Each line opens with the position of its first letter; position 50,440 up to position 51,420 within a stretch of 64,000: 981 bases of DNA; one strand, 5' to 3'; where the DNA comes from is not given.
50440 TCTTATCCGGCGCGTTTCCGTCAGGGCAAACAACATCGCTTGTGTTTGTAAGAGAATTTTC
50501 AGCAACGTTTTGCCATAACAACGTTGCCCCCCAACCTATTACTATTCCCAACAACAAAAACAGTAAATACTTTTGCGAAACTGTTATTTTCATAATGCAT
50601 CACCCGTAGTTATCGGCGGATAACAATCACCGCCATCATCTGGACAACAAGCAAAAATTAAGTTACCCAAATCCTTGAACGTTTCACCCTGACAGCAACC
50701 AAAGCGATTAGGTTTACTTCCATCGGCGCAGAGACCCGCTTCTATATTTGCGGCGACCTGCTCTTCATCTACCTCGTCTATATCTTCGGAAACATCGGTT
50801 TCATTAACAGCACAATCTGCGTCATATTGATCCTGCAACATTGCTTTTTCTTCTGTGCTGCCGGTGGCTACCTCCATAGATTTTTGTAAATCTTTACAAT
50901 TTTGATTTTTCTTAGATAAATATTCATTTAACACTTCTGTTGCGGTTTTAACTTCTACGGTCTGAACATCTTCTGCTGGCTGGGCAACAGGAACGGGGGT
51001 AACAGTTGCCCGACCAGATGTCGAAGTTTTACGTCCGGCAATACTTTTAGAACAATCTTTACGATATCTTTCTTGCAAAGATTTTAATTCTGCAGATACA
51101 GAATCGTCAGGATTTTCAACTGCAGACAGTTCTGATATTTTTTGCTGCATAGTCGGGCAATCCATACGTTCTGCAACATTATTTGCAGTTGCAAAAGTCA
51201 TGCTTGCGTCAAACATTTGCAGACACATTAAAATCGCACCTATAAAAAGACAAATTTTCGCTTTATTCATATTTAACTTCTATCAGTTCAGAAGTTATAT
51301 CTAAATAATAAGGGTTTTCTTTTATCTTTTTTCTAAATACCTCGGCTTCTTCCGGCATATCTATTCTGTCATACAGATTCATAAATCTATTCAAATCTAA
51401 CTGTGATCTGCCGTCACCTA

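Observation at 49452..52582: Five-gene array of exported proteins built from a repeated Cys-bracketed helical module (no family I can name)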

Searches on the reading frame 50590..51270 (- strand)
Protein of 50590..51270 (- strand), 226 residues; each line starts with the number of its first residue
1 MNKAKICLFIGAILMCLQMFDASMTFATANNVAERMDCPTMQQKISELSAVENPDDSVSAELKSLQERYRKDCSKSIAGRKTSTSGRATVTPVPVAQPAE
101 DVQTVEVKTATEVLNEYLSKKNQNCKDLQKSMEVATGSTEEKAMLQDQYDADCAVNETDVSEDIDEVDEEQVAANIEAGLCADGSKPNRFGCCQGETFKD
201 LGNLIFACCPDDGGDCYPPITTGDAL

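Call 4: search_protein_families(library=pfam, proteins=[window:50590-51270:-], max_evalue=1)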
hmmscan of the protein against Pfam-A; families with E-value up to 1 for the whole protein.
window:50590-51270:- (226 aa): 1 family
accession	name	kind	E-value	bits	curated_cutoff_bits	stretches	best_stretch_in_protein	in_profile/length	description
PF02101.21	Ocular_alb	-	0.086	12.1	25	1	2-115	290-397/403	Ocular albinism type 1 protein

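Call 5: search_protein_families(library=ncbifam, proteins=[window:50590-51270:-], max_evalue=1)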
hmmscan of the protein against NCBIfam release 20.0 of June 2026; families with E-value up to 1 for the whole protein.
window:50590-51270:- (226 aa): 0 families

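Call 30: find_homologous_proteins(query=A3, max_evalue=0.001)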
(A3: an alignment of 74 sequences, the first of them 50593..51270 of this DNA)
Query A3 (74 sequences) (226 aa, profile of the alignment): 293 proteins with E <= 0.001 among 8000 candidates; the best 120 are listed.
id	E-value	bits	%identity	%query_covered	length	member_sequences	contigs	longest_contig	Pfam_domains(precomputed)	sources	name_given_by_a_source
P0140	7.7e-78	280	47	94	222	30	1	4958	-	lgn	-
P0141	2.1e-76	275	49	100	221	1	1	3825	-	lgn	-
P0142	5.4e-76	274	49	100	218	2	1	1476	-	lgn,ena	-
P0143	6.5e-76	273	47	100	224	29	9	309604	-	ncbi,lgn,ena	-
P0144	1.4e-75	272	50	88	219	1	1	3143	-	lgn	-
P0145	1.5e-75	272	48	100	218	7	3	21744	-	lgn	-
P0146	2.8e-75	271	47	86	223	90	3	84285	-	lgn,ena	-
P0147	2.1e-74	269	50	92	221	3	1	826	-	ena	-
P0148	2.5e-74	268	51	86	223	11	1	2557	-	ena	-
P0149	4.3e-74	268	51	92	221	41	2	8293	-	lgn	-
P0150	6.4e-74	267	51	87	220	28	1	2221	-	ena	-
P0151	6.8e-74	267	49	100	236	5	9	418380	-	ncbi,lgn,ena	-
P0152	6.9e-74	267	43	100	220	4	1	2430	-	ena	-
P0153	1.7e-73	266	48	92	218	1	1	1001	-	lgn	-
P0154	2.1e-73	265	50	92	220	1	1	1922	-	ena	-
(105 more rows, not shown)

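Call 37: search_solved_structures(query=A5, max_evalue=10, show_alignments=2)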
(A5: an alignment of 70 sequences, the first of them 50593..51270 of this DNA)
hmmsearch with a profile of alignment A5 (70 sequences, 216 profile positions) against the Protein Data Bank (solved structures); distinct sequences matched with E-value up to 10: 6.
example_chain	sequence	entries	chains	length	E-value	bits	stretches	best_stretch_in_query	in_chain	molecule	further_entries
6gw3_D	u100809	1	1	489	0.11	15.9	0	52-124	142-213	3,5,7-trioxododecanoyl-CoA synthase,3,5,7-trioxododecanoyl-CoA synthase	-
9d9z_E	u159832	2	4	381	2.7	11.3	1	52-137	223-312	E3 ubiquitin-protein ligase KCMF1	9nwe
9qws_C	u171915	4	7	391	2.8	11.2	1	52-137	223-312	E3 ubiquitin-protein ligase KCMF1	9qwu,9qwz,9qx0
9pmb_C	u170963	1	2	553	3.4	11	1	42-119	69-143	Kinesin light chain 1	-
7wu7_6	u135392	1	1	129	5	10.4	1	22-72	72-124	Prefoldin subunit 6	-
4fe8_A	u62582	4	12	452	8.7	9.6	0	62-140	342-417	Maltose-binding periplasmic protein,Huntingtin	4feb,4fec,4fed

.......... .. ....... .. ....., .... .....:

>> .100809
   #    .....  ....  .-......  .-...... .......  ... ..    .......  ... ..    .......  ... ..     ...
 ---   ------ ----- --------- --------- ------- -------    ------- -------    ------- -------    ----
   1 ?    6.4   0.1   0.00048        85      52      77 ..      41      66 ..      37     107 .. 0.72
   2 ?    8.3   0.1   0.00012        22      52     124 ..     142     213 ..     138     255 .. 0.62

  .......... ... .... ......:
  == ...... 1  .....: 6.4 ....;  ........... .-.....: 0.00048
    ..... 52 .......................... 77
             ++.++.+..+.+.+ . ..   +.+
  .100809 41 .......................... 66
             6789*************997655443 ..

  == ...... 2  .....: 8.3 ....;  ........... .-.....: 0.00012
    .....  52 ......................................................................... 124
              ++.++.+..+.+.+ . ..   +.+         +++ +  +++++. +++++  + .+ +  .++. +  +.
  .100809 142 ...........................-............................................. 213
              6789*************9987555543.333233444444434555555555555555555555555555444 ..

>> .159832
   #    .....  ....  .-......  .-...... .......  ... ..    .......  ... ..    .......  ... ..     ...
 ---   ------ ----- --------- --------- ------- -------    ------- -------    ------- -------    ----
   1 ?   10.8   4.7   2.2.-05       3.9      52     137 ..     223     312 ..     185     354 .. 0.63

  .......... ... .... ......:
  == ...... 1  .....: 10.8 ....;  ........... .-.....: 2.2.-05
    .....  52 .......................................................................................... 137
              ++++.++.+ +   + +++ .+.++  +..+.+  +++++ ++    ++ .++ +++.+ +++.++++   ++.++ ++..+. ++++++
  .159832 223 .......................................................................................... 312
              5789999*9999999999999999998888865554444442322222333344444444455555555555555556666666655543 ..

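Call 45: predict_structure(alignment_id=A5)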
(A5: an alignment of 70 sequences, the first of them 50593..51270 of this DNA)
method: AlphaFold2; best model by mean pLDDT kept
length: 226 residues; sequences in the alignment: 70
mean_pLDDT: 72.6   pTM: 0.30
mean pLDDT of the five models: 72.6, 72.3, 71.5, 70.8, 68.4
residues with pLDDT >= 90: 63; 70-90: 76; 50-70: 26; < 50: 61
segments of 3 or more residues with pLDDT < 50: 1-11, 13-32, 79-105
pLDDT, mean of each block of 10 residues (from residue 1): 42 45 40 70 93 93 93 66 42 43 55 82 92 91 93 69 63 87 88 89 88 83 55
secondary structure, 60 per line:
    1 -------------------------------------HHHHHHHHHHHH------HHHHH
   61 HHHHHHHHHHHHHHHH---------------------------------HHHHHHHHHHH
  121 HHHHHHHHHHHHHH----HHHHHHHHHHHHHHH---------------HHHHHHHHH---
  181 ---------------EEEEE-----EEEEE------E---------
elements in order: H38-49 H56-76 H110-134 H139-153 H169-177 E196-200 E206-210
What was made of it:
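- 50590..51270 (-): P226: the core secreted partner. It has a cleavable-type signal peptide (the 226-aa start, not the 208-aa public gene call) and a type A hairpin (Cys38-Cys73, nt 51052-51159). A disordered Ala/Thr/Pro linker follows, then a divergent A-like hairpin (Cys125-Cys153, nt 50812-50898) and a 6-Cys knot (Cys181-Cys216, nt 50623-50730). AlphaFold2 gives two hairpins with pLDDT above 90, residues 79-105 disordered, and a small beta-hairpin in the 6-Cys domain with pLDDT about 88 (call 45).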

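Call 48: fold_search(model_id=the predicted structure, library=pdb)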
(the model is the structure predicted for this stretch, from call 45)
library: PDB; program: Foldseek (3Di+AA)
matches with E <= 10: 17; with E <= 0.001: 0
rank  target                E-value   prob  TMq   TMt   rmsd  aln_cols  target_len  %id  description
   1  5lm5_A                2.5e+00  0.90  0.15  0.11   0.7        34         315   32  Structure of C-terminal domain from S. cerevisiae Pat1 decapping activator bound to Dcp2 HLM2 peptide (region 435-451) (released 2017-08-16)
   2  5lmg_A                3.0e+00  0.85  0.15  0.11   0.8        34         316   32  Structure of C-terminal domain from S. cerevisiae Pat1 decapping activator bound to Dcp2 HLM10 peptide (region 954-970 (released 2017-08-16)
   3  5lmg_B                3.2e+00  0.87  0.15  0.11   0.5        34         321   32  Structure of C-terminal domain from S. cerevisiae Pat1 decapping activator bound to Dcp2 HLM10 peptide (region 954-970 (released 2017-08-16)
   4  5lmf_B                3.4e+00  0.85  0.15  0.11   0.5        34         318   32  Structure of C-terminal domain from S. cerevisiae Pat1 decapping activator bound to Dcp2 HLM3 peptide (region 484-500) (released 2017-08-16)
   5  4ogp_B                3.6e+00  0.82  0.15  0.11   0.6        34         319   32  Structure of C-terminal domain from S. cerevisiae Pat1 decapping activator (Space group : P21) (released 2014-10-08)
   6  5lm5_B                3.8e+00  0.82  0.15  0.11   0.6        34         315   32  Structure of C-terminal domain from S. cerevisiae Pat1 decapping activator bound to Dcp2 HLM2 peptide (region 435-451) (released 2017-08-16)
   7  4ogp_A                4.6e+00  0.75  0.15  0.11   0.6        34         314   32  Structure of C-terminal domain from S. cerevisiae Pat1 decapping activator (Space group : P21) (released 2014-10-08)
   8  4ojj_A                5.2e+00  0.72  0.15  0.11   0.6        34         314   32  Structure of C-terminal domain from S. cerevisiae Pat1 decapping activator (Space group : P212121) (released 2014-10-08)
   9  4ojj_C                5.8e+00  0.63  0.15  0.10   0.6        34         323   32  Structure of C-terminal domain from S. cerevisiae Pat1 decapping activator (Space group : P212121) (released 2014-10-08)
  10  7m22_C                6.2e+00  0.06  0.10  0.18   3.0        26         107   31  Cryo-EM structure of the HCMV pentamer bound by human neuropilin 2 (released 2021-08-11)
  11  8vaa_K                7.9e+00  0.51  0.15  0.48   0.7        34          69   26  Actin-binding domain of Legionella pneumophila effector LFAT1 (lpg1387) bound to F-actin (released 2024-12-18)
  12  8esw_BL               9.5e+00  0.05  0.17  0.25  21.3       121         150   14  Structure of mitochondrial complex I from Drosophila melanogaster, Flexible-class 1 (released 2023-03-29)
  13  2kz5_MODEL_1_A        9.5e+00  0.04  0.13  0.26  14.2        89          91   16  Solution NMR Structure of Transcription factor NF-E2 subunit's DNA binding domain from Homo sapiens, Northeast (released 2010-07-07)
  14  5fej_A                9.5e+00  0.04  0.18  0.27  19.3       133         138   10  CopM in the Cu(I)-bound form (released 2016-09-07)
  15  7t4q_C                9.5e+00  0.03  0.08  0.12   3.3        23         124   43  CryoEM structure of the HCMV Pentamer gH/gL/UL128/UL130/UL131A in complex with neutralizing fabs 2C12, 7I13 and 13H11 (released 2022-03-23)
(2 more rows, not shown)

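Call 75: find_related_loci(query=A5, collection=metagenome_contigs, flank=6000)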
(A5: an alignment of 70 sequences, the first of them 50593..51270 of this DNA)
Query A5 (226 aa) in metagenome_contigs; peptide patterns used: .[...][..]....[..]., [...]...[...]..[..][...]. (x = any residue, [..] = any of these).
220 stretches matched a pattern; 76 encode a relative of the query (tblastn E <= 1e-3); 76 distinct loci.
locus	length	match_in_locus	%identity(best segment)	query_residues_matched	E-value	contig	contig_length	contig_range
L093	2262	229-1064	51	31-226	4e-55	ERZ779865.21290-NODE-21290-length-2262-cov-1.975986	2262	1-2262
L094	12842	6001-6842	47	33-226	2e-48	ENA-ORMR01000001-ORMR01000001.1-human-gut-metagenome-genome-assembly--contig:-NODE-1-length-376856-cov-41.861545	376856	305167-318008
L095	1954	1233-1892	40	13-223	1e-43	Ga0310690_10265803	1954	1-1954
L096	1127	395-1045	39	8-223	1e-44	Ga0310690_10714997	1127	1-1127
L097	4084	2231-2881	39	13-220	1e-42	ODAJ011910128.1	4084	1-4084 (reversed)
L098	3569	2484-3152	38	3-221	2e-42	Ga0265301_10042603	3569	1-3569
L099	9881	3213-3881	37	3-221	7e-42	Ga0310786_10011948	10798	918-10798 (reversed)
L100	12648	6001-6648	36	5-223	3e-40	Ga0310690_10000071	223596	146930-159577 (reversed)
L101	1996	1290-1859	40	31-221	4e-40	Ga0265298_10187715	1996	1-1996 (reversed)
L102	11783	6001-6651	37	8-226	1e-38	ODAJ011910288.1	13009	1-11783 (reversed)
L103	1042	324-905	40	28-223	2e-40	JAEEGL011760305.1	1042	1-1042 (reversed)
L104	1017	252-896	38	17-223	5e-40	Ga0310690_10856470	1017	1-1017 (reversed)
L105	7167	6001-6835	37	13-224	6e-38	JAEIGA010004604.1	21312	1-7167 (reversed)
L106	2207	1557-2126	39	32-223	7e-38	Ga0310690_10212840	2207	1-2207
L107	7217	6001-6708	34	1-221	3e-37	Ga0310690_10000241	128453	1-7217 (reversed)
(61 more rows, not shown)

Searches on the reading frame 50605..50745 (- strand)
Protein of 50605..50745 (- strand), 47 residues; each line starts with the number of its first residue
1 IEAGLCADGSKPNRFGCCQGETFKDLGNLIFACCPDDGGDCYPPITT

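Call 71: search_solved_structures(query=A7, max_evalue=10, show_alignments=3)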
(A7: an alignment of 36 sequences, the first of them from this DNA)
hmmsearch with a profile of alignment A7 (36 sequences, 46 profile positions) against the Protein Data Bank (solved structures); distinct sequences matched with E-value up to 10: 0.
